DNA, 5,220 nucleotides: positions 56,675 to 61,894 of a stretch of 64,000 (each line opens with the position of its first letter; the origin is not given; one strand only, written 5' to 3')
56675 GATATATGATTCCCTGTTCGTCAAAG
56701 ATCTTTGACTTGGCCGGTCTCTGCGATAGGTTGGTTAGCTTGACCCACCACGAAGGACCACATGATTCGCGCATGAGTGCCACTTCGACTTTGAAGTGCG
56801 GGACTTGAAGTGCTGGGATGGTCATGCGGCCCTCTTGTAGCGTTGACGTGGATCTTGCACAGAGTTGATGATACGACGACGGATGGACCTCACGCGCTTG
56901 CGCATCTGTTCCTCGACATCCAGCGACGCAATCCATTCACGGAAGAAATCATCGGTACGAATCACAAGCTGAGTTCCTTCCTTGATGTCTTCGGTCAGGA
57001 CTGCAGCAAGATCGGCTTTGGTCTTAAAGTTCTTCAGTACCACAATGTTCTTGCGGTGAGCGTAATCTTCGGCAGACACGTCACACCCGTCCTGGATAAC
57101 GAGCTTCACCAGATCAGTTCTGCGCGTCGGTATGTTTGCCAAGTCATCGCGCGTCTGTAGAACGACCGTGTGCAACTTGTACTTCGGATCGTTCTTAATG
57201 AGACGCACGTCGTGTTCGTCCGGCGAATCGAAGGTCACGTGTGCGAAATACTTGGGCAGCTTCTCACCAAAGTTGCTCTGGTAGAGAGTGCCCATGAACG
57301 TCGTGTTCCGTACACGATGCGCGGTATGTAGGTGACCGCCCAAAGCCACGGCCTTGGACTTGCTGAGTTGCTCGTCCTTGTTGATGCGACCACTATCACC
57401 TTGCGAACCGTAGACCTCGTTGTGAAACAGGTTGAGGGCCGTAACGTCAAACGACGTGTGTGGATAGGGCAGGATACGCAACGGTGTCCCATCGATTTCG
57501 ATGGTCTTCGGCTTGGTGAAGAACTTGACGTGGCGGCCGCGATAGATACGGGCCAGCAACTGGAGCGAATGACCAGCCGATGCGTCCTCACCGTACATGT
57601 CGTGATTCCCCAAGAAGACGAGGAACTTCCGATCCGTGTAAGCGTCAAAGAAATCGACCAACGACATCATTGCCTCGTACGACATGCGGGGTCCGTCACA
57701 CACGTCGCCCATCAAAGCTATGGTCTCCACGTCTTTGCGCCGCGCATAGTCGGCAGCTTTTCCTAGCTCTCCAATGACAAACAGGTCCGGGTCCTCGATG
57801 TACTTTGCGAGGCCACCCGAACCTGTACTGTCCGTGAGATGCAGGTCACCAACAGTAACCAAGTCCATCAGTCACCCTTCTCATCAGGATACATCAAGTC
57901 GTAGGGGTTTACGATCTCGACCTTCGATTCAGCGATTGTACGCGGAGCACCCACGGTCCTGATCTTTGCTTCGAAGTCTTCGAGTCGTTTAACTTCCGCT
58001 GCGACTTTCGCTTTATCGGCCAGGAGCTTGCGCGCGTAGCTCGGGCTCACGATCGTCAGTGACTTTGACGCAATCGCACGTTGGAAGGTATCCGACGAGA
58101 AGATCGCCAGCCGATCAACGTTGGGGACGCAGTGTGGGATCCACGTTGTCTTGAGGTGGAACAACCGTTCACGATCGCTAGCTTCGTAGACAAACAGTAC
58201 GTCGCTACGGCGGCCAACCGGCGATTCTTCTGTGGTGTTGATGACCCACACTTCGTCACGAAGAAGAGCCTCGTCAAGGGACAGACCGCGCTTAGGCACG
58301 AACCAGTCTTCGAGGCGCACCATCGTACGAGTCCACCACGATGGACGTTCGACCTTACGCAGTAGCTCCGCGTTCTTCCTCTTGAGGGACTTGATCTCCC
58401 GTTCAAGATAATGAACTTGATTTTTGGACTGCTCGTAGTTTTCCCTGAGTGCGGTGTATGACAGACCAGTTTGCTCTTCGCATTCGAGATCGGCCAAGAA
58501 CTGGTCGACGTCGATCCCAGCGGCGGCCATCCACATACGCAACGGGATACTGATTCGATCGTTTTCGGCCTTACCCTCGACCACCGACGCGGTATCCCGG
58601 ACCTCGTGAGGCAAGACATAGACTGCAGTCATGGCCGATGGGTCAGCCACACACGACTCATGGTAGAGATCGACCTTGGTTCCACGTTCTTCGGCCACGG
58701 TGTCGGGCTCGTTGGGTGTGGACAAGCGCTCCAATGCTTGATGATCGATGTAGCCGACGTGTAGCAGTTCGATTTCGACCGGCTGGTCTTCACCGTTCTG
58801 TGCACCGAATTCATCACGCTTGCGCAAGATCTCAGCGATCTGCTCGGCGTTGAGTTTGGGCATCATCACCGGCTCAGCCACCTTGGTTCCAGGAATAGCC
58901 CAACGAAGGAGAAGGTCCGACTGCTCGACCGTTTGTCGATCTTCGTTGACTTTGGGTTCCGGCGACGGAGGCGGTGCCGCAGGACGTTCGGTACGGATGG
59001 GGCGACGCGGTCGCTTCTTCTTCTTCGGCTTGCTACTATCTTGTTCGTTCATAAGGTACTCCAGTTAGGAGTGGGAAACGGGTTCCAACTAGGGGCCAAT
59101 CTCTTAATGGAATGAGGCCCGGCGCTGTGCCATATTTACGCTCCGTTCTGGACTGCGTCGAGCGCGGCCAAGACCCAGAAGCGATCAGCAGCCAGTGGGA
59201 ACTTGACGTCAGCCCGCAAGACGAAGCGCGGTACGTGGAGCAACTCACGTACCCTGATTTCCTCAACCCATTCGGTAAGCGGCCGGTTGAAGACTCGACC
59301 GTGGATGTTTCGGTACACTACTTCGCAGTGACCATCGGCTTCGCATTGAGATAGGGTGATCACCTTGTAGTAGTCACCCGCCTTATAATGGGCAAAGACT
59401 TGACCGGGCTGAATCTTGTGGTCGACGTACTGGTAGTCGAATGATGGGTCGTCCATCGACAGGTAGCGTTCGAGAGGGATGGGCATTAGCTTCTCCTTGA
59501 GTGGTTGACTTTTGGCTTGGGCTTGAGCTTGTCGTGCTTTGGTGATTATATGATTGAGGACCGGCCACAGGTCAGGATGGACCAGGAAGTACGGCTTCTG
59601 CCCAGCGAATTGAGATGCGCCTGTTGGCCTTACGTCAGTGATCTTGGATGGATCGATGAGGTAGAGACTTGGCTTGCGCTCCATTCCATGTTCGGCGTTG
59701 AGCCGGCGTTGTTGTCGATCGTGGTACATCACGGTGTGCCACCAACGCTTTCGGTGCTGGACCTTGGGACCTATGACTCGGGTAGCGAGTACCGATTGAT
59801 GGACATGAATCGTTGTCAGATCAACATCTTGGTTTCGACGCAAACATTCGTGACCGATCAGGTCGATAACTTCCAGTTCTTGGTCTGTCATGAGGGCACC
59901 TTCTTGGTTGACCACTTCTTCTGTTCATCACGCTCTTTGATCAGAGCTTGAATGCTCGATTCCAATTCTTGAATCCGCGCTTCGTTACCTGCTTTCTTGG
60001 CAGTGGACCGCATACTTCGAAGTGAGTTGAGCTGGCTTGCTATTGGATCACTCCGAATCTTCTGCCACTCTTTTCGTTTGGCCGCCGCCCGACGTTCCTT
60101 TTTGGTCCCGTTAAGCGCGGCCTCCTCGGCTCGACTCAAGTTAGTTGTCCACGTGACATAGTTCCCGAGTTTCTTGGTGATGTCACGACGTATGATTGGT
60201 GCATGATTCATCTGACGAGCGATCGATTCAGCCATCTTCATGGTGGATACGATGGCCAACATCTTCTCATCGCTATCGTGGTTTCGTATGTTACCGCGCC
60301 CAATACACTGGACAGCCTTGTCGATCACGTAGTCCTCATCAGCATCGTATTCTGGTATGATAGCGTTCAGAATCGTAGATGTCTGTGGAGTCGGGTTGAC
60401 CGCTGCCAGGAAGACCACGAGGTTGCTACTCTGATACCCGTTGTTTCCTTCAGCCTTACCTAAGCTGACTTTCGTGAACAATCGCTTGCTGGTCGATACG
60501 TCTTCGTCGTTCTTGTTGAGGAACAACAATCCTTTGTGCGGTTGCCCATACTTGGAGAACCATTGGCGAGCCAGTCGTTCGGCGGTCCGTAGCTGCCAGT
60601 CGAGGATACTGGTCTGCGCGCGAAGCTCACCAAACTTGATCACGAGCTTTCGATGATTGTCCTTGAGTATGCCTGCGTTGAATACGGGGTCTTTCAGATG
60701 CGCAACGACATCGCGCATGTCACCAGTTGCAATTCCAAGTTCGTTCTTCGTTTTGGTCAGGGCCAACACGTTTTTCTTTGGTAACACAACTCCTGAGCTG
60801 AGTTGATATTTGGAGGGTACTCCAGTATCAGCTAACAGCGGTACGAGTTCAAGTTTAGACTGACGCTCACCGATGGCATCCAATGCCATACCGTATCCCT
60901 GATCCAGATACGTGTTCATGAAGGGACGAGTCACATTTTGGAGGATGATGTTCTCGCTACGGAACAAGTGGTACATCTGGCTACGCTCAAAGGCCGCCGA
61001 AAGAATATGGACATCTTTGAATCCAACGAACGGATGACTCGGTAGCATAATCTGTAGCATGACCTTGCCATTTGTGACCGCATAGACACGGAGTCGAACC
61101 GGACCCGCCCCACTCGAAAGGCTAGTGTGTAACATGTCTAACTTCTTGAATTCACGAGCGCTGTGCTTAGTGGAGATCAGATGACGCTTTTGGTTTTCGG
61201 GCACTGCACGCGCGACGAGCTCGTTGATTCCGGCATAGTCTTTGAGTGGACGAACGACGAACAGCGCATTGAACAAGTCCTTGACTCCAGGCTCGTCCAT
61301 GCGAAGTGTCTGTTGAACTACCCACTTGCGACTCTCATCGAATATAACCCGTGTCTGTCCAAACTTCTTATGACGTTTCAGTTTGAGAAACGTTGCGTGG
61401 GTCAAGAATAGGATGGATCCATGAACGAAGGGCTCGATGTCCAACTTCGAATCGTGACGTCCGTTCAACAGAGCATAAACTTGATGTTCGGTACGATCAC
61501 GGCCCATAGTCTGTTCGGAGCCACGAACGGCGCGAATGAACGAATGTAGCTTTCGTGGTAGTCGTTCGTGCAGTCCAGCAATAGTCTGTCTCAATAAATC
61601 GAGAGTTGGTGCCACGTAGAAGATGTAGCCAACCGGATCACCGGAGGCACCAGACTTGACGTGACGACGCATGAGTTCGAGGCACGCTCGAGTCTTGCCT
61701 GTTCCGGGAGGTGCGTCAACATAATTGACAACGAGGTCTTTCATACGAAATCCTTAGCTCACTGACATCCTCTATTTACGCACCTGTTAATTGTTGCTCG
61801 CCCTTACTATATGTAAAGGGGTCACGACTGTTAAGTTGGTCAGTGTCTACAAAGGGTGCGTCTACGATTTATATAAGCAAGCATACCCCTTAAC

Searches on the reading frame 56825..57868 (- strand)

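Call 42: search_protein_families(library=pfam, proteins=[window:56825-57868:-], max_evalue=0.001)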
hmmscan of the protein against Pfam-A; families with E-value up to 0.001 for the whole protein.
window:56825-57868:- (348 aa): 1 family
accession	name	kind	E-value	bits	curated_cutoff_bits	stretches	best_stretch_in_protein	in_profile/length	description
PF00149.33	Metallophos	-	2.7e-05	25.1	21.5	1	4-138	4-116/191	Calcineurin-like phosphoesterase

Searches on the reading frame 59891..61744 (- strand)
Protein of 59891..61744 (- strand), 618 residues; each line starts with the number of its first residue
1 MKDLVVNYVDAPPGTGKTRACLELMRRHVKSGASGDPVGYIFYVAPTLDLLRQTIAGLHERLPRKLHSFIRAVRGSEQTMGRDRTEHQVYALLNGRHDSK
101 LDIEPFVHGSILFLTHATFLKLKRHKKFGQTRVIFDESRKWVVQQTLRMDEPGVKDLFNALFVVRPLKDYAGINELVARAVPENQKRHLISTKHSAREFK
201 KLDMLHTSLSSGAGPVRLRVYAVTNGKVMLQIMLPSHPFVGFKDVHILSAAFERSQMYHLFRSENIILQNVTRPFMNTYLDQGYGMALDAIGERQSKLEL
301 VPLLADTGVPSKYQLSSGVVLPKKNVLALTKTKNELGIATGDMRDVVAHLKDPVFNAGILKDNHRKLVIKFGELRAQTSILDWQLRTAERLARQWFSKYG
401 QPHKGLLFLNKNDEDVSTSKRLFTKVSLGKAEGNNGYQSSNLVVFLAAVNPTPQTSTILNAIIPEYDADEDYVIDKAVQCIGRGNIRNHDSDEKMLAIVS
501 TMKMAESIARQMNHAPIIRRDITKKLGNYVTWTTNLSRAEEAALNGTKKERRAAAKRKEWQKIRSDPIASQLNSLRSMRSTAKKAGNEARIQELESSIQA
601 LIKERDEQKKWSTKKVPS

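Call 42: search_protein_families(library=pfam, proteins=[window:59891-61744:-], max_evalue=0.001)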
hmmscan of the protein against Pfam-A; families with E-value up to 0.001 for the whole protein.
window:59891-61744:- (618 aa): 2 families
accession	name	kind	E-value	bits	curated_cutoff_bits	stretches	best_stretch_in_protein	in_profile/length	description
PF00270.35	DEAD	-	6.4e-05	23.2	26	1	9-137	19-125/167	DEAD/DEAH box helicase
PF04851.21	ResIII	-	0.0003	21.2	22.5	1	8-80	27-95/164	Type III restriction enzyme, res subunit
